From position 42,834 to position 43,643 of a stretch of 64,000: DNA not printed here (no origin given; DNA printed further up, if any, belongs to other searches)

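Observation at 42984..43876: Small metallophosphoesterase translationally coupled to an unknown 127-aa protein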

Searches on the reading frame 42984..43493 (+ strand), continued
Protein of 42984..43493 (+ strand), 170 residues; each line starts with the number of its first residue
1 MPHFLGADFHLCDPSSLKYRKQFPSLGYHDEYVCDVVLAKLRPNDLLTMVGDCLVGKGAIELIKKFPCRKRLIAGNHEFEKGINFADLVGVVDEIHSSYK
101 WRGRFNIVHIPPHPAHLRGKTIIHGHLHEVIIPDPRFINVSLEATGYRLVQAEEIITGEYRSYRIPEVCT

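Call 40: get_annotated_region(hit=H7, flank=4000)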
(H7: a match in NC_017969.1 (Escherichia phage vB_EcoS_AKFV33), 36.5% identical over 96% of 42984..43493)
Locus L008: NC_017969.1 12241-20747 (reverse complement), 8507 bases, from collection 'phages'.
description: Escherichia phage vB_EcoS_AKFV33, complete genome.
organism: Escherichia phage vB_EcoS_AKFV33 (NCBI taxid 2681605)
taxonomy: Viruses; Duplodnaviria; Heunggongvirae; Uroviricota; Caudoviricetes; Demerecviridae; Markadamsvirinae; Tequintavirus; Tequintavirus AKFV33
host: Escherichia coli; source: -; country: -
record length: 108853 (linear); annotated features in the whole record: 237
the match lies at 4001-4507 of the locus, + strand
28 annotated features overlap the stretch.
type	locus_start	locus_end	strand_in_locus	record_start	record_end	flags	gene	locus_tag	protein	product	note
CDS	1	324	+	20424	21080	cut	orf042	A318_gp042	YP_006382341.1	holin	sequence similarity to: YP_006869.1| putative holin [Enterobacteria phage T5]; motifs: 1 transmembrane domains shown by ...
CDS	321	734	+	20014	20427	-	orf041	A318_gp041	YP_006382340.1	endolysin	sequence similarity to: YP_006868.1| lysozyme [Enterobacteria phage T5]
regulatory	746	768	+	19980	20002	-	-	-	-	terminator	discovered using TransTerm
CDS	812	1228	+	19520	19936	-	orf040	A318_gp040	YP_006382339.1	hypothetical protein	sequence similarity to: YP_006867.1| hypothetical protein T5.039 [Enterobacteria phage T5]; motifs: 3 transmembrane ...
regulatory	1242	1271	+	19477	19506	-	-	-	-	promoter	sequence similarity to T5 promoter consensus: TTGCTT (N17-18) TATAATA (J. Wang et al. 2005. Virology 332: 45-65)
CDS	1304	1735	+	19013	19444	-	orf039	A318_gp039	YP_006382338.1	hypothetical protein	sequence similarity to: YP_006866.1| hypothetical protein T5.038 [Enterobacteria phage T5]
CDS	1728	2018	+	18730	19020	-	orf038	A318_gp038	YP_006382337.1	putative thioredoxin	sequence similarity to: YP_006865.1| putative thioredoxin [Enterobacteria phage T5]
regulatory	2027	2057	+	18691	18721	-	-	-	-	terminator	discovered using TransTerm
regulatory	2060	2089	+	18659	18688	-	-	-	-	promoter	sequence similarity to T5 promoter consensus: TTGCTT (N17-18) TATAATA (J. Wang et al. 2005. Virology 332: 45-65)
CDS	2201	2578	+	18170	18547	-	orf037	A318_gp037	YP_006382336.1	hypothetical protein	sequence similarity to: YP_001836962.1| hypothetical protein AGC_0039 [Enterobacteria phage EPS7]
CDS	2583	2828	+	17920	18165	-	orf036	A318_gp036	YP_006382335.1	major head protein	sequence similarity to: YP_006864.1| hypothetical protein T5.036 [Enterobacteria phage T5]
CDS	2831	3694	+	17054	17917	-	orf035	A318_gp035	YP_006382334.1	NinI-like serine-threonine phosphatase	sequence similarity to: YP_006863.1 putative serine/threonine protein phosphatase [Enterobacteria phage T5]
CDS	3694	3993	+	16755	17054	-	orf034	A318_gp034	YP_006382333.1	hypothetical protein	-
CDS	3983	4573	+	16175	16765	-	orf033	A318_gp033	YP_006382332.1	phosphoesterase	sequence similarity to: YP_001836958.1| putative serine/threonine protein phosphatase [Enterobacteria phage EPS7]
regulatory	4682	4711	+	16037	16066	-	-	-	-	promoter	sequence similarity to T5 promoter consensus: TTGCTT (N17-18) TATAATA (J. Wang et al. 2005. Virology 332: 45-65)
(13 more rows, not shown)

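Call 42: search_protein_families(library=phrogs, proteins=[L008:3983-4570:+, L008:2831-3691:+], max_evalue=0.001)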
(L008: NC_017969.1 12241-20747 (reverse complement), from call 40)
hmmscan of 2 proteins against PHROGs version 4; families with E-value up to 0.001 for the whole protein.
L008:3983-4570:+ (196 aa): 2 families
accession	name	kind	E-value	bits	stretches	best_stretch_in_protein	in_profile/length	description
phrog_547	-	other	6.4e-56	190.2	1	1-189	29-227/245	phosphoesterase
phrog_1649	-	other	0.00029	20.6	1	1-81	36-105/308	metallo-phosphoesterase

L008:2831-3691:+ (287 aa): 7 families
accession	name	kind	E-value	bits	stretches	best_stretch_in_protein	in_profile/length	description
phrog_246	-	other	3.8e-92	310.5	1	1-286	160-405/417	NinI-like serine-threonine phosphatase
phrog_9096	-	unknown function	1.3e-20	74.9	1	17-133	13-134/157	-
phrog_20114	-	other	8.4e-15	56.3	1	18-86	4-74/131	phosphoesterase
phrog_8238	-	DNA, RNA and nucleotide metabolism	9.1e-13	48.2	1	8-150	164-313/737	RNA ligase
phrog_16794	-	unknown function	3.1e-09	37.4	1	220-266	11-57/59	-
phrog_28031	-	unknown function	1.1e-07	32.3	1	19-86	143-220/406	-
phrog_1649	-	other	7.2e-06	25.9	1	18-86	37-108/308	metallo-phosphoesterase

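Call 55: search_protein_families(library=pfam, proteins=[P0080, P0085, P0103, P0153, P0162, P0031, P0045, P0039, P0022, P0118], max_evalue=0.001)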
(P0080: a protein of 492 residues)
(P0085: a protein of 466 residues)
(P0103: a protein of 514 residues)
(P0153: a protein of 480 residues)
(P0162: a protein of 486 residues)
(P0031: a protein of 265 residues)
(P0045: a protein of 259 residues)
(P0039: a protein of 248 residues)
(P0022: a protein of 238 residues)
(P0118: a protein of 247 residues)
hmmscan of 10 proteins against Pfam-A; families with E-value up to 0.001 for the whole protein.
P0080 (492 aa): 1 family
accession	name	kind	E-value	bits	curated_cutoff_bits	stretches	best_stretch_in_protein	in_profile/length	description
PF12850.12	Metallophos_2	-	4.9e-05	23.8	27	0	6-110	3-86/154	Calcineurin-like phosphoesterase superfamily domain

P0085 (466 aa): 0 families

P0103 (514 aa): 0 families

P0153 (480 aa): 0 families

P0162 (486 aa): 0 families

P0031 (265 aa): 1 family
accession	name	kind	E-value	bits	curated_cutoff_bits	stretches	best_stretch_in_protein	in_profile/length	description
PF00149.33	Metallophos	-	0.0003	21.7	21.5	1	10-151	3-133/191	Calcineurin-like phosphoesterase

P0045 (259 aa): 2 families
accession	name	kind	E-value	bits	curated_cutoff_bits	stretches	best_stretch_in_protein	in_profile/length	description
PF00149.33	Metallophos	-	0.00014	22.8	21.5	1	7-161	4-129/191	Calcineurin-like phosphoesterase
PF12850.12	Metallophos_2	-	0.00017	22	27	1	9-141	6-123/154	Calcineurin-like phosphoesterase superfamily domain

P0039 (248 aa): 1 family
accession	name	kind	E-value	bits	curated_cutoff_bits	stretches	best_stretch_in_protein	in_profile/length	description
PF12850.12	Metallophos_2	-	9.5e-06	26.1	27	1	32-148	13-129/154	Calcineurin-like phosphoesterase superfamily domain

P0022 (238 aa): 1 family
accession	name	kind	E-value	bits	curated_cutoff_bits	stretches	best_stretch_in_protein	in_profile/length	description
PF00149.33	Metallophos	-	1.2e-08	36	21.5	1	1-168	1-143/191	Calcineurin-like phosphoesterase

P0118 (247 aa): 2 families
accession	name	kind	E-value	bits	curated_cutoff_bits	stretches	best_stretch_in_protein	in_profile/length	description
PF00149.33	Metallophos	-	3.2e-08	34.7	21.5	1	4-147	3-135/191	Calcineurin-like phosphoesterase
PF12850.12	Metallophos_2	-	1.1e-06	29.2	27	1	4-136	3-125/154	Calcineurin-like phosphoesterase superfamily domain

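Call 59: get_annotated_region(hit=H35, flank=3000)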
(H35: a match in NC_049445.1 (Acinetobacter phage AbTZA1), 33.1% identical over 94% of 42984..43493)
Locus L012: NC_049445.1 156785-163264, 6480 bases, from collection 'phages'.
description: Acinetobacter phage AbTZA1, complete genome.
organism: Acinetobacter phage AbTZA1 (NCBI taxid 2500827)
taxonomy: Viruses; Duplodnaviria; Heunggongvirae; Uroviricota; Caudoviricetes; Straboviridae; Twarogvirinae; Hadassahvirus; Hadassahvirus azbtza1
host: Acinetobacter baumannii; source: -; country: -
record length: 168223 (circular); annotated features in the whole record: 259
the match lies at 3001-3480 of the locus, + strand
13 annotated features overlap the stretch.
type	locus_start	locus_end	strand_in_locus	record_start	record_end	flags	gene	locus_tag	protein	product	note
CDS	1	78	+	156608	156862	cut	-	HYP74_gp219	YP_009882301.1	hypothetical protein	-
CDS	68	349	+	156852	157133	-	-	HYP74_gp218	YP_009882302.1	hypothetical protein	-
CDS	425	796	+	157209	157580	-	-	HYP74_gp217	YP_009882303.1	hypothetical protein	-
CDS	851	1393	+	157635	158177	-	-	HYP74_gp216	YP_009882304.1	late sigma transcription factor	T4-like phage RNA polymerase sigma factor for late transcription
CDS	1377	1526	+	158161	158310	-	-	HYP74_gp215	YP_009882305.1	hypothetical protein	-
CDS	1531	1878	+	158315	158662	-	-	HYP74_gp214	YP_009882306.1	hypothetical protein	-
CDS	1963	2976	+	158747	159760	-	-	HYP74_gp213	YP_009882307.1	metallo-phosphoesterase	recombination-related endonuclease Gp47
CDS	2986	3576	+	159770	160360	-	-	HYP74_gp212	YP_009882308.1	phosphoesterase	-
CDS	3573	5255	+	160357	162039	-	-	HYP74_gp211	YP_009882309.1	SbcC-like subunit of palindrome specific endonuclease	-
CDS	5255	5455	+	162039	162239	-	-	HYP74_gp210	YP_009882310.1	hypothetical protein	-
CDS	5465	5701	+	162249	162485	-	-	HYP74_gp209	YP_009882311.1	hypothetical protein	-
CDS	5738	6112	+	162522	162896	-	-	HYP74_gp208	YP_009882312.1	RNA polymerase binding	RpbA RNA polymerase binding protein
CDS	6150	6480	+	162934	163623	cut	-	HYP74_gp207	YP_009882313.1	DNA polymerase sliding clamp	DNA polymerase sliding clamp, phage-associated #Gp45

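Call 60: get_annotated_region(hit=H50, flank=3000)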
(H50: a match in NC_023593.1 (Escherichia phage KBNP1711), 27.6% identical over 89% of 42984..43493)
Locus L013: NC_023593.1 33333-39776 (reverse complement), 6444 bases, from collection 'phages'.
description: Escherichia phage KBNP1711, complete genome.
organism: Escherichia phage KBNP1711 (NCBI taxid 1436889)
taxonomy: Viruses; Duplodnaviria; Heunggongvirae; Uroviricota; Caudoviricetes; Gordonclarkvirinae; Nieuwekanaalvirus; Nieuwekanaalvirus KBNP1711
host: Escherichia coli KBP1711; source: -; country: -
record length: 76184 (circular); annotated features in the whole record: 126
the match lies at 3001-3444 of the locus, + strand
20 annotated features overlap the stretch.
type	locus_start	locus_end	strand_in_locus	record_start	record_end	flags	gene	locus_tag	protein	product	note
CDS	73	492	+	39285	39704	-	-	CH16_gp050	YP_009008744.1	DNA polymerase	-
CDS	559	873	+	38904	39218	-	-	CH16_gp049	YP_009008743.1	hypothetical protein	-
CDS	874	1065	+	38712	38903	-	-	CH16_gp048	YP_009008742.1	hypothetical protein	-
CDS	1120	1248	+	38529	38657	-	-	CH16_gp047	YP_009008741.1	hypothetical protein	-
CDS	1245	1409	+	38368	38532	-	-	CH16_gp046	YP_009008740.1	hypothetical protein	-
CDS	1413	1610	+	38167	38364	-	-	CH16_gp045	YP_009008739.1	hypothetical protein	-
CDS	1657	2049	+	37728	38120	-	-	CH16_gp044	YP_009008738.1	hypothetical protein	-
CDS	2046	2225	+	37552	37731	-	-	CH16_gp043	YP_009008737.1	hypothetical protein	-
CDS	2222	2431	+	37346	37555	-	-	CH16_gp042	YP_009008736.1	hypothetical protein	-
CDS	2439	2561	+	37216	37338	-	-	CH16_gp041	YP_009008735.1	hypothetical protein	-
CDS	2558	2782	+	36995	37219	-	-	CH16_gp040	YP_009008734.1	hypothetical protein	-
CDS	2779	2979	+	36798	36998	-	-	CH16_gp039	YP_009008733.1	hypothetical protein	-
CDS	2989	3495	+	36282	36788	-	-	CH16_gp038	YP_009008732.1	phosphoesterase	-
CDS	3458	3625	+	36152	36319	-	-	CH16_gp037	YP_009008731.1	hypothetical protein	-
CDS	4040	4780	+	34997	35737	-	-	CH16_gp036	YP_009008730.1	hypothetical protein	-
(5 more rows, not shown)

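Call 61: get_annotated_region(hit=H27, flank=3000)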
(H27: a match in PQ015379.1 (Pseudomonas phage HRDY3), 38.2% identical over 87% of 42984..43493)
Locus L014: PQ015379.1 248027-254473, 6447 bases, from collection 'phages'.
description: Pseudomonas phage HRDY3, complete genome.
organism: Pseudomonas phage HRDY3 (NCBI taxid 3236930)
taxonomy: Viruses
host: Pseudomonas sp.; source: pond water; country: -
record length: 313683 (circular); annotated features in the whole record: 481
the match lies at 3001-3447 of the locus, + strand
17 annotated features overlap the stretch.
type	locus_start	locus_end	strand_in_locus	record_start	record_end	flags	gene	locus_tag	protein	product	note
CDS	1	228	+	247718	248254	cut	-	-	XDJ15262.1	hypothetical protein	-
CDS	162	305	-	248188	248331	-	-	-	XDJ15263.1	hypothetical protein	-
CDS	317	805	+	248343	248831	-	-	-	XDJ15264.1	hypothetical protein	-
CDS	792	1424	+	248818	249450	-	-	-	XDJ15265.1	hypothetical protein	-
CDS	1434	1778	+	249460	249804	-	-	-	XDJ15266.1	hypothetical protein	-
CDS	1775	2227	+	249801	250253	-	-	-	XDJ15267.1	hypothetical protein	-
CDS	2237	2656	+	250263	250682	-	-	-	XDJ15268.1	hypothetical protein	-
CDS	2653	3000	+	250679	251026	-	-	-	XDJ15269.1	hypothetical protein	-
CDS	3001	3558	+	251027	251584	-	-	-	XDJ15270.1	hydrolase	hydrolase activity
CDS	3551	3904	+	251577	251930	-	-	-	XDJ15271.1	hypothetical protein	-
CDS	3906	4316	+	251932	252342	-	-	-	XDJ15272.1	hypothetical protein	-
CDS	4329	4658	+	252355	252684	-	-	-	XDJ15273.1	hypothetical protein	-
CDS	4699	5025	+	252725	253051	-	-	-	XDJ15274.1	hypothetical protein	-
CDS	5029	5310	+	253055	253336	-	-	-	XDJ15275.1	hypothetical protein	-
CDS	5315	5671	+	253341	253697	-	-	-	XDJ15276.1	hypothetical protein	-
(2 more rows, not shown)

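Call 62: get_annotated_region(hit=H22, flank=3000)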
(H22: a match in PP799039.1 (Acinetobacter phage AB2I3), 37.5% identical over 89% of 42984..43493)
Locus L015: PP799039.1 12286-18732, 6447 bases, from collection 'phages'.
description: Acinetobacter phage AB2I3, partial genome.
organism: Acinetobacter phage AB2I3 (NCBI taxid 3123118)
taxonomy: Viruses; Duplodnaviria; Heunggongvirae; Uroviricota; Caudoviricetes
host: Acinetobacter baumannii (Acibaumc2); source: trach aspirate culture from pediatric ICU patient; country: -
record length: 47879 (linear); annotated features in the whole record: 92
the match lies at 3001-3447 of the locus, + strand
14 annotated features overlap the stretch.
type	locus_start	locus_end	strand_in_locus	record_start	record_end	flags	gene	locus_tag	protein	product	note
CDS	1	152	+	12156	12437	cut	-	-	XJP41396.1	NrdH glutaredoxin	-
CDS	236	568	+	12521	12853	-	-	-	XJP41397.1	hypothetical protein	-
CDS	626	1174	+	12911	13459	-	-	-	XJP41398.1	sigma factor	gp55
CDS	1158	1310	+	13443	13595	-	-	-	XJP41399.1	hypothetical protein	-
CDS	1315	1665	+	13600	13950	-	-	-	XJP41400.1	hypothetical protein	-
CDS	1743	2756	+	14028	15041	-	-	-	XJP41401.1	recombination-related endonuclease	Gp47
CDS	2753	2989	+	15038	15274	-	-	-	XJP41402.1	hypothetical protein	-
CDS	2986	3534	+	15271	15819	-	-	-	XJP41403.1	putative serine/threonine protein phosphatase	-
CDS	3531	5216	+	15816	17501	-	-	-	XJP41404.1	recombination-related endonuclease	Gp46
CDS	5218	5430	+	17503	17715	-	-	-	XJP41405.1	hypothetical protein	-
CDS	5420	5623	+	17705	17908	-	-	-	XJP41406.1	hypothetical protein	-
CDS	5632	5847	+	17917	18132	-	-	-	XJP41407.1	hypothetical protein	-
CDS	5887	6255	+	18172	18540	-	-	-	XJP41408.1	RpbA RNA polymerase binding protein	-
CDS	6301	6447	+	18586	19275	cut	-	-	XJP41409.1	sliding clamp DNA polymerase accessory protein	T4-like gp45 T4 GC0153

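Call 63: get_annotated_region(hit=H46, flank=3000)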
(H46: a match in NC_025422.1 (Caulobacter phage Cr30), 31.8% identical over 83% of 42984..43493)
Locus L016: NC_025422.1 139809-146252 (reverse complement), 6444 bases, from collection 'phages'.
description: Caulobacter phage Cr30, complete genome.
organism: Caulobacter phage Cr30 (NCBI taxid 1357714)
taxonomy: Viruses; Duplodnaviria; Heunggongvirae; Uroviricota; Caudoviricetes
host: Caulobacter crescentus CB15; source: pond water; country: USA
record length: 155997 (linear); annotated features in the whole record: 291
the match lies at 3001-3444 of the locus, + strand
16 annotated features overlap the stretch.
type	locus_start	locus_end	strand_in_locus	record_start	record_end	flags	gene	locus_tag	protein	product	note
CDS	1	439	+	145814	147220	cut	-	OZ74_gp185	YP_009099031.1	DNA primase/helicase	-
CDS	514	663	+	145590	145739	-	-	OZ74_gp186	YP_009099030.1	hypothetical protein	-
CDS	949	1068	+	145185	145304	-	-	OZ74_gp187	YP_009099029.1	hypothetical protein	-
CDS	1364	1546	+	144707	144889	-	-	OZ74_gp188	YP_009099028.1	hypothetical protein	-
CDS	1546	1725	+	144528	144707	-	-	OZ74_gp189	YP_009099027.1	hypothetical protein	-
CDS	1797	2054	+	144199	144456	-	-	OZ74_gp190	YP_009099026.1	hypothetical protein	-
tRNA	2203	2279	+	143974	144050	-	-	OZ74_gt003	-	tRNA-Gly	anticodon TCC; discovered using tRNAscanSE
tRNA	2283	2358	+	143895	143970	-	-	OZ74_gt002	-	tRNA-Asn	anticodon GTT; discovered using tRNAscanSE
CDS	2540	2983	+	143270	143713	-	-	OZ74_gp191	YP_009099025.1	endolysin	-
CDS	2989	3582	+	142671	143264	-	-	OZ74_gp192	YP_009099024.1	phosphoesterase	-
CDS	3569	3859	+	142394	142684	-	-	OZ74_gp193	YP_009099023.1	hypothetical protein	-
CDS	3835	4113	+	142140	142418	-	-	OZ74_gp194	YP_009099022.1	hypothetical protein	-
CDS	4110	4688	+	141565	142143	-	-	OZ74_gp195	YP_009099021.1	DNA helicase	phage T4-like loader of gp41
CDS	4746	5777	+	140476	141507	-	-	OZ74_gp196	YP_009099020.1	hypothetical protein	-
CDS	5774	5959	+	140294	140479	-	-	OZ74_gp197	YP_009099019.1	hypothetical protein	-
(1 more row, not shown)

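Call 64: get_annotated_region(hit=H48, flank=3000)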
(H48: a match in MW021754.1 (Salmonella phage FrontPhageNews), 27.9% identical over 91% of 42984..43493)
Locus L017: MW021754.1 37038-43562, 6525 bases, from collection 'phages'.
description: Salmonella phage FrontPhageNews, complete genome.
organism: Salmonella phage FrontPhageNews (NCBI taxid 2777360)
taxonomy: Viruses; Duplodnaviria; Heunggongvirae; Uroviricota; Caudoviricetes; Ackermannviridae; Cvivirinae; Kuttervirus
host: Salmonella enterica serovar Typhimurium; source: raw sewage; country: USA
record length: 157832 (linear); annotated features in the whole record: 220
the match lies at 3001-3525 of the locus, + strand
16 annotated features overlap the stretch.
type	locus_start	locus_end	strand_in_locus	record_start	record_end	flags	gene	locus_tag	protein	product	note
CDS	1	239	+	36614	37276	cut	-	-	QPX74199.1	putative phosphatase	gp62; GP_62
CDS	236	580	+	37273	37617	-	-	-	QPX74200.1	hypothetical protein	gp63; GP_63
CDS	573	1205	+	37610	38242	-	-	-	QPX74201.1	putative DexA exonuclease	gp64; GP_64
CDS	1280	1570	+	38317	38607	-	-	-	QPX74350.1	hypothetical protein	gp65; GP_65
CDS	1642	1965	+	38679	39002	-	-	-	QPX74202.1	hypothetical protein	gp66; GP_66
CDS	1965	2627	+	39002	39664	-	-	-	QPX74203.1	putative alpha hydrolase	gp67; GP_67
CDS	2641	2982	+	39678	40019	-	-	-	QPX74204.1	hypothetical protein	gp68; GP_68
CDS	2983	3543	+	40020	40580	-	-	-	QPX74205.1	putative serine/threonine protein phosphatase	gp69; GP_69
CDS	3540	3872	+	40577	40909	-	-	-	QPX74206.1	hypothetical protein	gp70; GP_70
CDS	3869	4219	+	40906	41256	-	-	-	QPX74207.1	hypothetical protein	gp71; GP_71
CDS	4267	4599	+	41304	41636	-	-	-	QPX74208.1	hypothetical protein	gp72; GP_72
CDS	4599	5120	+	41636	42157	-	-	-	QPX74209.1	putative dCMP daminase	gp73; GP_73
CDS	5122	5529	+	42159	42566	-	-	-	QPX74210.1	putative membrane protein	gp74; GP_74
CDS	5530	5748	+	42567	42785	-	-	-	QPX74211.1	hypothetical protein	gp75; GP_75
CDS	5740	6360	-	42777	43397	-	-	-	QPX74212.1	putative head completion protein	gp76; GP_76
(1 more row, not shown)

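Call 65: get_annotated_region(hit=H56, flank=3000)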
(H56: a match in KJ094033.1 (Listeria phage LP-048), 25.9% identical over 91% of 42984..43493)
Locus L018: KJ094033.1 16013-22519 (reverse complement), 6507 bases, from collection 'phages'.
description: Listeria phage LP-048, complete genome.
organism: Listeria phage LP-048 (NCBI taxid 1173764)
taxonomy: Viruses; Duplodnaviria; Heunggongvirae; Uroviricota; Caudoviricetes; Herelleviridae; Jasinkavirinae; Pecentumvirus; Pecentumvirus LP048
host: Listeria monocytogenes; source: -; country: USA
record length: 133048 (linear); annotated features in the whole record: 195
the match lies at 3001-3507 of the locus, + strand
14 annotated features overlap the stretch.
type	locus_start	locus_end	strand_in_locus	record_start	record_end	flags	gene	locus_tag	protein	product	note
CDS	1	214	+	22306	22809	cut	-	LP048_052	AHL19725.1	DUF1768 domain-containing protein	-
CDS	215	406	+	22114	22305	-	-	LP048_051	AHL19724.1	hypothetical protein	-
CDS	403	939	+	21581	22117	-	-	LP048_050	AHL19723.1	hypothetical protein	-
CDS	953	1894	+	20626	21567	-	-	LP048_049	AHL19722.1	putative RNA ligase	-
CDS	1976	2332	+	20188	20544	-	-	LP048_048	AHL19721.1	hypothetical protein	-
CDS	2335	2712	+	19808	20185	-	-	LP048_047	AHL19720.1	HAD-like domain-containing protein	-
CDS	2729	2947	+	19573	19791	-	-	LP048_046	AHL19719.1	hypothetical protein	-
CDS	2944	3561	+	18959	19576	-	-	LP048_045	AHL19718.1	putative phosphoesterase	-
CDS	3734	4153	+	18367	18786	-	-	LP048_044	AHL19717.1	hypothetical protein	-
CDS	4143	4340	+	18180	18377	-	-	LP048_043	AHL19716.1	hypothetical protein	-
CDS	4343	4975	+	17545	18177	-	-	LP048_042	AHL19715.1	DUF4379 domain-containing protein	-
CDS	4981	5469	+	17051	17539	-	-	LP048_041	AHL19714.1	hypothetical protein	-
CDS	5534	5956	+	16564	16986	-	-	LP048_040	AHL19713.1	hypothetical protein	-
CDS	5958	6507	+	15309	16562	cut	-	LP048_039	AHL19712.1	hypothetical protein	-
